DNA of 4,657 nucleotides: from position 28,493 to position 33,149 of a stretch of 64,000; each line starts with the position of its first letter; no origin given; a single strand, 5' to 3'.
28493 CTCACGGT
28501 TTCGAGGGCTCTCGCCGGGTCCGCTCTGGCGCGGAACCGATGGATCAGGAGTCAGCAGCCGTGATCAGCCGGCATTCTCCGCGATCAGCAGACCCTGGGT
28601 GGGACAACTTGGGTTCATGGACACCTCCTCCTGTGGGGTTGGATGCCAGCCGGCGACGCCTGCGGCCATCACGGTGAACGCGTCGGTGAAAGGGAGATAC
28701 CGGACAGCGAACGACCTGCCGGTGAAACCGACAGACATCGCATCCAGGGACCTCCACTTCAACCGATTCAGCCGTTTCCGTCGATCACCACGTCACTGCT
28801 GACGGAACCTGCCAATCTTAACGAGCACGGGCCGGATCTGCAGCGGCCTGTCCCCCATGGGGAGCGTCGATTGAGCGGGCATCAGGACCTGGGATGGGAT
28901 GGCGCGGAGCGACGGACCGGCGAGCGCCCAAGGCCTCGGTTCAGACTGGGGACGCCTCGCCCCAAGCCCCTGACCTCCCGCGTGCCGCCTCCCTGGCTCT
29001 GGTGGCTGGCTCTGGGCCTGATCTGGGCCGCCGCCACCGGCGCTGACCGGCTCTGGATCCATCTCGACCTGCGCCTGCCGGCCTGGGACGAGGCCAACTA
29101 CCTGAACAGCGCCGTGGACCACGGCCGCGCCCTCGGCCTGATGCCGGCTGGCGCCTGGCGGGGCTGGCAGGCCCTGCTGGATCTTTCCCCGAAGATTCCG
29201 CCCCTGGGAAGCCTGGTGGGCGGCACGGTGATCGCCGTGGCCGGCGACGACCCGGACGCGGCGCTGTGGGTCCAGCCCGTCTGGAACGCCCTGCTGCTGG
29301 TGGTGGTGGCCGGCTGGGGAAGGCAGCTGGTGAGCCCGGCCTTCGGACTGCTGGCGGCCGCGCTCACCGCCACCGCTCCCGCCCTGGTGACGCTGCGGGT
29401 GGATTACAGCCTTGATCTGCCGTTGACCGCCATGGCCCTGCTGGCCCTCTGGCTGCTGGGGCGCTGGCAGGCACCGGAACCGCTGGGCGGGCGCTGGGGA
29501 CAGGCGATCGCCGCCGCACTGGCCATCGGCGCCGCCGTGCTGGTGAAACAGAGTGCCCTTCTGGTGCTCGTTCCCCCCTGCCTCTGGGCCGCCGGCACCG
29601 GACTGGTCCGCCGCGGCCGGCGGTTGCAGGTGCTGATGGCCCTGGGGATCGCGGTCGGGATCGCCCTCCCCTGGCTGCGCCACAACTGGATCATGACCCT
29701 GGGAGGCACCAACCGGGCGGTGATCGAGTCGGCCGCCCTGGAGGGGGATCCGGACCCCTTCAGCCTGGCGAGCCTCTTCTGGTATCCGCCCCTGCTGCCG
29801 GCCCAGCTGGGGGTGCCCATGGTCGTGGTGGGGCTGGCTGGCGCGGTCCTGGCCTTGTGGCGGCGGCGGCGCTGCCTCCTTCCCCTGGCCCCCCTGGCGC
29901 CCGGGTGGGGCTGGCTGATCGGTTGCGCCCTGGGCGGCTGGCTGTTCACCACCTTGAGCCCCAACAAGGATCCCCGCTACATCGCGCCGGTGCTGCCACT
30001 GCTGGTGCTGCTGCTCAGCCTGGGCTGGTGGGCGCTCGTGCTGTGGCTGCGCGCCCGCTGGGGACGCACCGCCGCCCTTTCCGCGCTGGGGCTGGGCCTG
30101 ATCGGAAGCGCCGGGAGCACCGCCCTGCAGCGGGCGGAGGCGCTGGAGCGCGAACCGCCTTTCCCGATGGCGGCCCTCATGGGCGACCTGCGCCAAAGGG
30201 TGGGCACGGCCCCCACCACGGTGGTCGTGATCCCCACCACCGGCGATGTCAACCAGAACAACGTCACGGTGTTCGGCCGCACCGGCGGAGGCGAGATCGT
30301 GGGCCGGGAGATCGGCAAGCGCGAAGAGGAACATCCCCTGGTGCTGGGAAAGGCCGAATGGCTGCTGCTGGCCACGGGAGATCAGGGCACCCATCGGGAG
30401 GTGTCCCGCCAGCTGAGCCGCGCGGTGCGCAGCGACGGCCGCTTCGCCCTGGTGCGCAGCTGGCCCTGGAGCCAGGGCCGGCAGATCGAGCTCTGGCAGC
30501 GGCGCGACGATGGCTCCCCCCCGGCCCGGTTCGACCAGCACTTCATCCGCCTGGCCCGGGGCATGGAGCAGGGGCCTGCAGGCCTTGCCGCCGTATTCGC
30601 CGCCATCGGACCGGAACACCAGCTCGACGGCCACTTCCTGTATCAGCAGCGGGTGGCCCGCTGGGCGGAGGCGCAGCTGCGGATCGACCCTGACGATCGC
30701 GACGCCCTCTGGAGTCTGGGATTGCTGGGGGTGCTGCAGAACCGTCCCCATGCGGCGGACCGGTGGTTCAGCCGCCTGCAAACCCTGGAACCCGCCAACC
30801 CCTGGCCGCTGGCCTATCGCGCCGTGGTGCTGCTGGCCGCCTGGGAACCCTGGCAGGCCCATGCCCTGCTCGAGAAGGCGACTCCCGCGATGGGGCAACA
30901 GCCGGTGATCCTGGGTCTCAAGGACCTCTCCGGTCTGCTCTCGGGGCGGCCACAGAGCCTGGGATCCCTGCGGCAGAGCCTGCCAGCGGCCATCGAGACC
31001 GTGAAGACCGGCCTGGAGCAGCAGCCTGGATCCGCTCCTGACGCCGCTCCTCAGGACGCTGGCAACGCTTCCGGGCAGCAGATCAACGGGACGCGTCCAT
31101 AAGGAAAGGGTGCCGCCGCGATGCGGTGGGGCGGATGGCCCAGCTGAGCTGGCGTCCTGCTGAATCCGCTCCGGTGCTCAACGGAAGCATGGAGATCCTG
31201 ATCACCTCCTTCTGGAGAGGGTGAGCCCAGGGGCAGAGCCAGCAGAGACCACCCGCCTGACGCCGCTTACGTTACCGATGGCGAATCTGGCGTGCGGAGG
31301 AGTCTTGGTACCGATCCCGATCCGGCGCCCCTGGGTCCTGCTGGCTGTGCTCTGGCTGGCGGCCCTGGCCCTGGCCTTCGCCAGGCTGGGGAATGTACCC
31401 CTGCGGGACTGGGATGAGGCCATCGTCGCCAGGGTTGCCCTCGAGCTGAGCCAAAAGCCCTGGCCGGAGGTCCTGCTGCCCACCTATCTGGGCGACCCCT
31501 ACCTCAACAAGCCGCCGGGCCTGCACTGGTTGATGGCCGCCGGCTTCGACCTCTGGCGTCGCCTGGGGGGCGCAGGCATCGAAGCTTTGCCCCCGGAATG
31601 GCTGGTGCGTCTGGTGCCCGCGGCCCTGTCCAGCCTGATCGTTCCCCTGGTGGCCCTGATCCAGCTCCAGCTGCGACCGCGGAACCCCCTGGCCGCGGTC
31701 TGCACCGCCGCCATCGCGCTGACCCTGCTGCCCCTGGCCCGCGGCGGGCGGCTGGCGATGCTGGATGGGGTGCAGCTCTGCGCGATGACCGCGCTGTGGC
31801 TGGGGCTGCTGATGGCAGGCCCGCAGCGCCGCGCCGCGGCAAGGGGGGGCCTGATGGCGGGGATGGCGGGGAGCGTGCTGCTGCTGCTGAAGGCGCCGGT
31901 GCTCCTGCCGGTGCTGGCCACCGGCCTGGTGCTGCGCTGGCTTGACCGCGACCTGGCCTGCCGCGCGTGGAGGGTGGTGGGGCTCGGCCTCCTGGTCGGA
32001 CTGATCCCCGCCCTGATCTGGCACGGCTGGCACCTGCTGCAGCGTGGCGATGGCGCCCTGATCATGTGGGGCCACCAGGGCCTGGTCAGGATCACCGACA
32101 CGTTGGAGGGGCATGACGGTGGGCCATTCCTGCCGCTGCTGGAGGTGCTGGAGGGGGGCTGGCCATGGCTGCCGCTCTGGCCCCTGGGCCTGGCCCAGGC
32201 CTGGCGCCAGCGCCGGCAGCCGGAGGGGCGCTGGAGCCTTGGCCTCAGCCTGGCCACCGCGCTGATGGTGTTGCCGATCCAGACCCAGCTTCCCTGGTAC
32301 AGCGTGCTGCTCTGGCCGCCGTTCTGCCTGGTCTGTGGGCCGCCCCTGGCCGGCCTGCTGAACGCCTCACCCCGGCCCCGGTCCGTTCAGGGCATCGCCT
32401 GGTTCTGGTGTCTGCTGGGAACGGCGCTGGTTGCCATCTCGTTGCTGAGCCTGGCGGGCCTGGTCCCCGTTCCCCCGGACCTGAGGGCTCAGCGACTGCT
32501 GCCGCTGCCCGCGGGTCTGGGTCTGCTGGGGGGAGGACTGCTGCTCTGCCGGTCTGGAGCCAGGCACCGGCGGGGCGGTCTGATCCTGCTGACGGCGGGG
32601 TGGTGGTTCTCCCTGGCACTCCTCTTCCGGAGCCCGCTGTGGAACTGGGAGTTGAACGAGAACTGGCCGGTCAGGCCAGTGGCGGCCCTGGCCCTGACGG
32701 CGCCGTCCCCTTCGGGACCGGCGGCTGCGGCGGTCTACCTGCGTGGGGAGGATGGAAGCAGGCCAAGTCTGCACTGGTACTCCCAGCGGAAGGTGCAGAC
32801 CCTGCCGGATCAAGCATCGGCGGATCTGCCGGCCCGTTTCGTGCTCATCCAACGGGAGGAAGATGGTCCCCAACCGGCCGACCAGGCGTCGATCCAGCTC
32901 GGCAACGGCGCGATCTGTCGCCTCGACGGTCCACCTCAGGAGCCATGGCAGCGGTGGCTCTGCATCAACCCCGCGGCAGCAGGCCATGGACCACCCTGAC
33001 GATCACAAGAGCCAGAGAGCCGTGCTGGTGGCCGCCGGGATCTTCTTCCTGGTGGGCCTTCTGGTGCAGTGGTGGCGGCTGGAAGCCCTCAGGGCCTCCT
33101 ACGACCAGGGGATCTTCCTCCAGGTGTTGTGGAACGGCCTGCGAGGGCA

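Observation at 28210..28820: About 600 bp of structured, gene-free sequence upstream of porin 2: candidate long leader, riboregulator or sRNA locus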

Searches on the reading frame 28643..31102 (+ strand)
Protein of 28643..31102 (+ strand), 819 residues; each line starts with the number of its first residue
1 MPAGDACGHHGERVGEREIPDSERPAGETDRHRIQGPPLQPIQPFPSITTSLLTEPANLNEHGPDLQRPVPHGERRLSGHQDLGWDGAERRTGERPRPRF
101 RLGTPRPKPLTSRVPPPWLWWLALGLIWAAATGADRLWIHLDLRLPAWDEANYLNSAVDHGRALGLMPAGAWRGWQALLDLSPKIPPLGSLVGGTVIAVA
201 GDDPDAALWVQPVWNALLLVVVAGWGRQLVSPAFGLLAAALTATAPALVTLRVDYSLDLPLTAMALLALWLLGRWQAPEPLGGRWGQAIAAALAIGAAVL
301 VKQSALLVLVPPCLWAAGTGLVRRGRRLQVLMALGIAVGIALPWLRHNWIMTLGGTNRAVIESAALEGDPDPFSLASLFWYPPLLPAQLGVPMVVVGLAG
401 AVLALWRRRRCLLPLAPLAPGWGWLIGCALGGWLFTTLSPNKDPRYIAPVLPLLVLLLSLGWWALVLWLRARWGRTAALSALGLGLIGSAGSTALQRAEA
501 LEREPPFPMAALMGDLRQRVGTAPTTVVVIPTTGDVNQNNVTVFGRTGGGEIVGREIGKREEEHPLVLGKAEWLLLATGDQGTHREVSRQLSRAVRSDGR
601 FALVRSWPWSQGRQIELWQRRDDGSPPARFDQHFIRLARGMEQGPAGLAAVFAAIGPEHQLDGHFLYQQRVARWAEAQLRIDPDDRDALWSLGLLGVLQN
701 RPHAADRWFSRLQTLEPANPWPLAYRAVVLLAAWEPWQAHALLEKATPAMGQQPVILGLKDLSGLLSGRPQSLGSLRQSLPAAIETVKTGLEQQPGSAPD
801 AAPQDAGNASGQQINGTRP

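Call 10: search_protein_families(library=pfam, proteins=[window:28643-31102:+], max_evalue=0.01)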
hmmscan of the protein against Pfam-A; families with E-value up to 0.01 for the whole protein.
window:28643-31102:+ (819 aa): 2 families
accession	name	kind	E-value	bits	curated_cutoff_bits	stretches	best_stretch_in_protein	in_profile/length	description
PF13231.12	PMT_2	-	4.9e-10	40.3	26.1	1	186-341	3-152/160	Dolichyl-phosphate-mannose-protein mannosyltransferase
PF02366.24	PMT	-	2.2e-05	24.6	22.7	1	217-329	96-212/245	Dolichyl-phosphate-mannose-protein mannosyltransferase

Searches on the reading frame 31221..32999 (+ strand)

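Call 10: search_protein_families(library=pfam, proteins=[window:31221-32999:+], max_evalue=0.01)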
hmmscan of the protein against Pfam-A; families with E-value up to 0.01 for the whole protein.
window:31221-32999:+ (592 aa): 1 family
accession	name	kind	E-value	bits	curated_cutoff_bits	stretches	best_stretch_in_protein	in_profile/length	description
PF02366.24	PMT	-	1.4e-05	25.2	22.7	1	125-241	81-199/245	Dolichyl-phosphate-mannose-protein mannosyltransferase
